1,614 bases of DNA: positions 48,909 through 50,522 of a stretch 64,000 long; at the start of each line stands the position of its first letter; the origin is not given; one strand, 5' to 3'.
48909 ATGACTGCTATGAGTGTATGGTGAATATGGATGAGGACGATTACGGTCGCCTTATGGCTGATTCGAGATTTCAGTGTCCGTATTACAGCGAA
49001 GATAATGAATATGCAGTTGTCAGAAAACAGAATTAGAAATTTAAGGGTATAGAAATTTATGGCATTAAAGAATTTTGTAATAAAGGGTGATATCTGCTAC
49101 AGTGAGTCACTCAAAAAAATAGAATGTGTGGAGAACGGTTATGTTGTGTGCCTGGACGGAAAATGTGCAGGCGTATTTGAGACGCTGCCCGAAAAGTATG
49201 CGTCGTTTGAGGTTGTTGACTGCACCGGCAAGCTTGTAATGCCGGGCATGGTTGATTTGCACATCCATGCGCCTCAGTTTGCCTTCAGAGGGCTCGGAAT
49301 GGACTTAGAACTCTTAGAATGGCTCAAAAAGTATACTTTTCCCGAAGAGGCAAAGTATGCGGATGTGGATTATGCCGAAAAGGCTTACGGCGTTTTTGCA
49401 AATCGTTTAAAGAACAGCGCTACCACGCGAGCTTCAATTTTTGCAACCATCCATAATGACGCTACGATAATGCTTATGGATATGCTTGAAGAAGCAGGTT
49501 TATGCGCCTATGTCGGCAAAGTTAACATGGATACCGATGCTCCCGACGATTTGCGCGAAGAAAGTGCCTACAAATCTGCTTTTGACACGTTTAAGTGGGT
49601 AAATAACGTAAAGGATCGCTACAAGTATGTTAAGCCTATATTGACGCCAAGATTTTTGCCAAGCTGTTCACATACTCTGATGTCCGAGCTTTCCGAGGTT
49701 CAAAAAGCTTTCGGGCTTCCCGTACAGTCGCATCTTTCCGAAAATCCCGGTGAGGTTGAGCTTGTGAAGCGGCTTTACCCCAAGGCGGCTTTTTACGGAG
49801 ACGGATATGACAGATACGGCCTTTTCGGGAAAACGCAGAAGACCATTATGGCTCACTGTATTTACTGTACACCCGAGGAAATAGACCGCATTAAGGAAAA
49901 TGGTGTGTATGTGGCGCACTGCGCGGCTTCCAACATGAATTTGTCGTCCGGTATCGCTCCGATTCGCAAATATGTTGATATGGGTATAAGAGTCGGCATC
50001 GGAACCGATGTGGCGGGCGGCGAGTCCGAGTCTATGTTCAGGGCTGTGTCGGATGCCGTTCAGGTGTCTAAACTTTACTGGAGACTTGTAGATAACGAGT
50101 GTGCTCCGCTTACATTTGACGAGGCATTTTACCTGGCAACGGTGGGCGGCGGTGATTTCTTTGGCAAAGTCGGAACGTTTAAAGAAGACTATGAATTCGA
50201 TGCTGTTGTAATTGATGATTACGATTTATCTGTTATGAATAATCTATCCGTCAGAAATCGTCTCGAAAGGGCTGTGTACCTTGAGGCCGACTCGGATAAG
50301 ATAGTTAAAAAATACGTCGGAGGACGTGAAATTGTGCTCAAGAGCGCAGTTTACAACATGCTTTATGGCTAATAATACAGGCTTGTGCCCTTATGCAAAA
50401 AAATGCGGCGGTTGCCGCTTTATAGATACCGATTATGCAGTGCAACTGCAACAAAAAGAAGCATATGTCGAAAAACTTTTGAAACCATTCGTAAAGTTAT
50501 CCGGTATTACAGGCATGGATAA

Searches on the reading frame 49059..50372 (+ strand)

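Call 26: search_protein_families(library=pfam, max_evalue=0.001, proteins=[window:49059-50372:+])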
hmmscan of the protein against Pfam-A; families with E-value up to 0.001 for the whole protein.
window:49059-50372:+ (437 aa): 2 families
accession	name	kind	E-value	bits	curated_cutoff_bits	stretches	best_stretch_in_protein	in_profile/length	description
PF01979.26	Amidohydro_1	-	8.8e-46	157.2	25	1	59-406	1-326/345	Amidohydrolase family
PF07969.17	Amidohydro_3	-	3.5e-09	37.1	29.7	1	51-71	1-21/472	Amidohydrolase family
